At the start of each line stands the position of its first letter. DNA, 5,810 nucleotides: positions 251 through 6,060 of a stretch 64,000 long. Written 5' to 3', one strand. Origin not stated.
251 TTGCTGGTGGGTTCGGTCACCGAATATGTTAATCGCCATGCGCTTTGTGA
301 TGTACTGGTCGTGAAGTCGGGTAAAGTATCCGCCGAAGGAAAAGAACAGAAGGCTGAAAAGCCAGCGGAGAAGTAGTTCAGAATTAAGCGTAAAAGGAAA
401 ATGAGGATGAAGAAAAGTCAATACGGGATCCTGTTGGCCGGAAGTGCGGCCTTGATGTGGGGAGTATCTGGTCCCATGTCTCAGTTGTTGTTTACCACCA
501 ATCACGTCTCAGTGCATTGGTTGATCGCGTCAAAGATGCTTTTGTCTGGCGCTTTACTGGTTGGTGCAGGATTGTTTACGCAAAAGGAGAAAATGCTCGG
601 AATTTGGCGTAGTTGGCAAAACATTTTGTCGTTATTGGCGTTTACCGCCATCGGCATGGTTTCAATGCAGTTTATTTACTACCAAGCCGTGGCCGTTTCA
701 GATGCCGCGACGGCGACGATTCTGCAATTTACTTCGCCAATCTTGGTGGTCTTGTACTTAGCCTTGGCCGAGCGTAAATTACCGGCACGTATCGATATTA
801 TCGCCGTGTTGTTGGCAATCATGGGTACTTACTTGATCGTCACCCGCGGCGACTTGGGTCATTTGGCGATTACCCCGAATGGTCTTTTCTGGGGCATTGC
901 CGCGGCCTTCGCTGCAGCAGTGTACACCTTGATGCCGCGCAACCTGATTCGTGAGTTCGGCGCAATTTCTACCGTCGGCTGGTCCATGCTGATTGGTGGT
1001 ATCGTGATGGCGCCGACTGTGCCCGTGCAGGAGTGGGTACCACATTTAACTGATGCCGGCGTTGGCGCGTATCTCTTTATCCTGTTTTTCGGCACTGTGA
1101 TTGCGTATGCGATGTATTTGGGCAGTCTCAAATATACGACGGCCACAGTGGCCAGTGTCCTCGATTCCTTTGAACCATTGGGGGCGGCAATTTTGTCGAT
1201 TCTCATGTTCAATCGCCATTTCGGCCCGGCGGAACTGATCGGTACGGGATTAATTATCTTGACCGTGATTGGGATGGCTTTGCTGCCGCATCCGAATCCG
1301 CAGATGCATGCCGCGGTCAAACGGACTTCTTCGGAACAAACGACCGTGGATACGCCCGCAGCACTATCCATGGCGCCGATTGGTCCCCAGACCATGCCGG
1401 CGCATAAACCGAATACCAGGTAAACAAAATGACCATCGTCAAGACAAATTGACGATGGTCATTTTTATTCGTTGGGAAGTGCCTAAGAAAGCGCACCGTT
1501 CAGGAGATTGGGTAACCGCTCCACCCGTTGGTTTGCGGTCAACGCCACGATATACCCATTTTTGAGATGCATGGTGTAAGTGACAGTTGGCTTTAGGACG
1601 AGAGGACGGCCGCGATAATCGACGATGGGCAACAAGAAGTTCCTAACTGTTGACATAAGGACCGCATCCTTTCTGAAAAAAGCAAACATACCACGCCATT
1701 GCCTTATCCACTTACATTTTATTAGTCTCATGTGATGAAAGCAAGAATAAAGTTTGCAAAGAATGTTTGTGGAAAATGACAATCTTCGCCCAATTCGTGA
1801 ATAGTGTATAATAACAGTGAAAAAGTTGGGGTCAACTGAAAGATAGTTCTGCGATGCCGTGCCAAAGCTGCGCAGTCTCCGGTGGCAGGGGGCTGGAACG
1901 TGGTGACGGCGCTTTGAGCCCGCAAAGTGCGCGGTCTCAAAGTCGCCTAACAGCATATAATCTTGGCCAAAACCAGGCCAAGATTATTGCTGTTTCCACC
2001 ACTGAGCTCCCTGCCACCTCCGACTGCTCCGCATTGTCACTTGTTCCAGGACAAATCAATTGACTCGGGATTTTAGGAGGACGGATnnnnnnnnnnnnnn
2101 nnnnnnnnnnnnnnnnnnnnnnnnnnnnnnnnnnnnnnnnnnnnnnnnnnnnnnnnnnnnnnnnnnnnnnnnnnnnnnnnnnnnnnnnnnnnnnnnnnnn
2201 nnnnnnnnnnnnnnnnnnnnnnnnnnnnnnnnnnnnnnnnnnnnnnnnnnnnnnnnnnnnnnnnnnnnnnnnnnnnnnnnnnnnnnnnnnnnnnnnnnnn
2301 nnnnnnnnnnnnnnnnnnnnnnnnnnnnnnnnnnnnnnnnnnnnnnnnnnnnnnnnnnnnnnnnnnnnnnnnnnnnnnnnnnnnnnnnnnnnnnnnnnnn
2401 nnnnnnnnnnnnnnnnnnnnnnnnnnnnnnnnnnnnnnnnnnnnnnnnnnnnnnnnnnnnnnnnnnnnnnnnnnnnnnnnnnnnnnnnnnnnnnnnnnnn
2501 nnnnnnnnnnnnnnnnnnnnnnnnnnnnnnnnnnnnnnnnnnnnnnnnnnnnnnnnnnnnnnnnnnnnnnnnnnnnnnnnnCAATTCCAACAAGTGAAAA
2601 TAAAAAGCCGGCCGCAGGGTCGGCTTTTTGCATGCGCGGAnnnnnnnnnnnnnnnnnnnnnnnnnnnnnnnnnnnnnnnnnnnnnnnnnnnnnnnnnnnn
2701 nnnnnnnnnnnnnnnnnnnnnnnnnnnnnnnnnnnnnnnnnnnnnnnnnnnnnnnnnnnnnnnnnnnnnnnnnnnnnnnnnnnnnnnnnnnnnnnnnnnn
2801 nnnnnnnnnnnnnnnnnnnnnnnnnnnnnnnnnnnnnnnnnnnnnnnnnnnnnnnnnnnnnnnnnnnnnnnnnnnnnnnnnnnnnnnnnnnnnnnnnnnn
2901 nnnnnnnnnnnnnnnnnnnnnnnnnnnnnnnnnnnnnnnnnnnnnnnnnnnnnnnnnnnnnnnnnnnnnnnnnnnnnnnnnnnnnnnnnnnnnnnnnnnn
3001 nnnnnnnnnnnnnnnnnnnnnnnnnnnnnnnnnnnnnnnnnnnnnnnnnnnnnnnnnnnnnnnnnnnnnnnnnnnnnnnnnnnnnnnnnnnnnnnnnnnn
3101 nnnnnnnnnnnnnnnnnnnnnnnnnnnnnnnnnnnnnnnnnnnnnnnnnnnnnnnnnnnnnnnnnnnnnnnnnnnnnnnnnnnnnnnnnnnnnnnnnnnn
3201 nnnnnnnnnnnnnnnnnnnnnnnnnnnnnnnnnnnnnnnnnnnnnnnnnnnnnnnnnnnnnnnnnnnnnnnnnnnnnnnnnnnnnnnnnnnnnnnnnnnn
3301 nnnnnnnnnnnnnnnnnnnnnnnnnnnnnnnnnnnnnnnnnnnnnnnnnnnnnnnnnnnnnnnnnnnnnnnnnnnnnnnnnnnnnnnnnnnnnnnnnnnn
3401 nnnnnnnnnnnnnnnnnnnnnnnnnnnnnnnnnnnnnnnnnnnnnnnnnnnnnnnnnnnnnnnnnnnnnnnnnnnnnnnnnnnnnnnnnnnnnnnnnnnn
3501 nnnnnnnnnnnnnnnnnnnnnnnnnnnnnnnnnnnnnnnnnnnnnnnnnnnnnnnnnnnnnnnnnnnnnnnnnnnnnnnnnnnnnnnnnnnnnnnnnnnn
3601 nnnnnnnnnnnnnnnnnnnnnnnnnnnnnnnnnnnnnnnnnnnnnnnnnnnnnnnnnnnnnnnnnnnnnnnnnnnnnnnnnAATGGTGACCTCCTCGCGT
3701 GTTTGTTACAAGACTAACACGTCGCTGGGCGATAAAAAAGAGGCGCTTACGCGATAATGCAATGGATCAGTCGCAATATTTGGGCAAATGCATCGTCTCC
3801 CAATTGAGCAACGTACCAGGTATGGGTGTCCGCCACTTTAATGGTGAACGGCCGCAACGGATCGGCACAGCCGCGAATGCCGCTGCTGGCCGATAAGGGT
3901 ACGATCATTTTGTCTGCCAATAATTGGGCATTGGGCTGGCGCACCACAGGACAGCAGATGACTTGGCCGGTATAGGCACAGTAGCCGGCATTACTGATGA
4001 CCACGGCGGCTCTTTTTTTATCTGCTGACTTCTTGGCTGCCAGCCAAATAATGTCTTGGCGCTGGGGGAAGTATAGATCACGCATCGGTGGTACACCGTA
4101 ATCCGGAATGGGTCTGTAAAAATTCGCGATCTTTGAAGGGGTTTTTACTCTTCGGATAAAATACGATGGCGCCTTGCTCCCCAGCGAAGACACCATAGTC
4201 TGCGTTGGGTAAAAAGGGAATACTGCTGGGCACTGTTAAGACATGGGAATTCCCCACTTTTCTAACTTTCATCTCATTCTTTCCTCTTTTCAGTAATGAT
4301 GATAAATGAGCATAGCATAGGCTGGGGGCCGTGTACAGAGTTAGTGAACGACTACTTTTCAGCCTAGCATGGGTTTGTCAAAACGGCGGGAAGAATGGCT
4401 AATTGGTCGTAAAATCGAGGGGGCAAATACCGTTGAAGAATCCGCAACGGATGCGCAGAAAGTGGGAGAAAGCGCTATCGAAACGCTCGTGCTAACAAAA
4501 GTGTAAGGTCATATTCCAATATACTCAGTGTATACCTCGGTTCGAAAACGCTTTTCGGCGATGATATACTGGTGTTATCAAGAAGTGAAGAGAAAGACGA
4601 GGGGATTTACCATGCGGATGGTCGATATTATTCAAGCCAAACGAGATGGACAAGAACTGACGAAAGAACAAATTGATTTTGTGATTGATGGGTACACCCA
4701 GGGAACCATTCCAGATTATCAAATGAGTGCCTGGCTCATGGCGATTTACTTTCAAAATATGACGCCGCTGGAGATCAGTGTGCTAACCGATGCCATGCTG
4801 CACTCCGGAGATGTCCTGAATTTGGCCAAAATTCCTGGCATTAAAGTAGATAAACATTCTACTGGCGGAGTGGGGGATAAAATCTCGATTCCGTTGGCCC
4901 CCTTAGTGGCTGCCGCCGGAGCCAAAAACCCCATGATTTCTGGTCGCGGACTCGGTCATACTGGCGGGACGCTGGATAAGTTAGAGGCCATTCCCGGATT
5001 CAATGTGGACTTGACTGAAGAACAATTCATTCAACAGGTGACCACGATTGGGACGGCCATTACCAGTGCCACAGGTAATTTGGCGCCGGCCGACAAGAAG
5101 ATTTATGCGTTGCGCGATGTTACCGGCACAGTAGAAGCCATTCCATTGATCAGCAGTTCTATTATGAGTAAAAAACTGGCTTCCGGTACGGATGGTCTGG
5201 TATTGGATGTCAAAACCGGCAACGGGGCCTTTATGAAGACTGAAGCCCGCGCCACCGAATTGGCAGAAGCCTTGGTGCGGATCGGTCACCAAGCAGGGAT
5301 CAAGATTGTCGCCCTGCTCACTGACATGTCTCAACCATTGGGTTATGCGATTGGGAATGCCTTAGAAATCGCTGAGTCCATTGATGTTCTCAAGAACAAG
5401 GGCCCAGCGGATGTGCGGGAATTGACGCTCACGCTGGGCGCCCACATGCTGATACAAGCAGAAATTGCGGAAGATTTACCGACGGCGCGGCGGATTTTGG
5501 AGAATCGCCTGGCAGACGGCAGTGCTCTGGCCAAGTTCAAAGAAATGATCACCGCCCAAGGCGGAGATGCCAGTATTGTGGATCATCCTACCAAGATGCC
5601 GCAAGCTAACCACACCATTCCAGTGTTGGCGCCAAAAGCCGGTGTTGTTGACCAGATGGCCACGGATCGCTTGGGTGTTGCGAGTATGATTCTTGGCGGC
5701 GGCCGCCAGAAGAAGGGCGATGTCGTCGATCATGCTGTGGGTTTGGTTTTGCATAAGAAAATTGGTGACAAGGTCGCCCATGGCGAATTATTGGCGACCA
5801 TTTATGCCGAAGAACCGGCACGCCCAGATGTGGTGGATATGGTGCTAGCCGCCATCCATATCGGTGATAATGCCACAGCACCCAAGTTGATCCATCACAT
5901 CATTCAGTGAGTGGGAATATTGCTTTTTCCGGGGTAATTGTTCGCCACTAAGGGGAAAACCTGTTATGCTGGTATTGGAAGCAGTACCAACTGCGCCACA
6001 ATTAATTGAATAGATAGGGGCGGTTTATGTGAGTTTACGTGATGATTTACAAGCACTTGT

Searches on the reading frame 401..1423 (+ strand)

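Call 42: search_protein_families(library=pfam, proteins=[window:401-1423:+], max_evalue=0.0001)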
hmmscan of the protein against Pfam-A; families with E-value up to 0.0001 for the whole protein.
window:401-1423:+ (340 aa): 1 family
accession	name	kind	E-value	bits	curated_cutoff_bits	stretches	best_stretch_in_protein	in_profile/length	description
PF00892.27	EamA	-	1.7e-38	132.4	28.2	2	161-292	3-133/135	EamA-like transporter family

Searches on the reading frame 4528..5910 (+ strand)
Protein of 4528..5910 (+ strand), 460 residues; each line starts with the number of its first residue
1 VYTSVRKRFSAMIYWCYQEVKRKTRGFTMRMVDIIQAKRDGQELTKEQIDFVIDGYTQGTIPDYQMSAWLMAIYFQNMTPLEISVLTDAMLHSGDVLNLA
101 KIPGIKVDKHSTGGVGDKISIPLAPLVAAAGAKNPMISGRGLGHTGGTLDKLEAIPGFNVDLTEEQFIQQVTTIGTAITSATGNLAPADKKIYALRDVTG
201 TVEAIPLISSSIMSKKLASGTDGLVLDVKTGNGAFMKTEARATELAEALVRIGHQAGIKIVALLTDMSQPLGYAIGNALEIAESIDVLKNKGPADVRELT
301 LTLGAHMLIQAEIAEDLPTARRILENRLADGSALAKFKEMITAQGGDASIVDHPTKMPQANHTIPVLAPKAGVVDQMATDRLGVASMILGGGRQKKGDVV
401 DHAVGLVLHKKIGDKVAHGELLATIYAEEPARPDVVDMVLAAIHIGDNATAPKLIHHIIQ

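Call 42: search_protein_families(library=pfam, proteins=[window:4528-5910:+], max_evalue=0.0001)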
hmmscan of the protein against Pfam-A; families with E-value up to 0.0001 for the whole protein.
window:4528-5910:+ (460 aa): 3 families
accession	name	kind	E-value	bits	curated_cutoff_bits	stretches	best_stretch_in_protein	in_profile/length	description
PF00591.27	Glycos_transf_3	-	1.7e-42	146.2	27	1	106-334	4-253/253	Glycosyl transferase family, a/b domain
PF02885.22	Glycos_trans_3N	-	1e-23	83.3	26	1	33-94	2-63/63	Glycosyl transferase family, helical bundle domain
PF07831.19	PYNP_C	-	7.5e-23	80.4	27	1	373-445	1-74/75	Pyrimidine nucleoside phosphorylase C-terminal domain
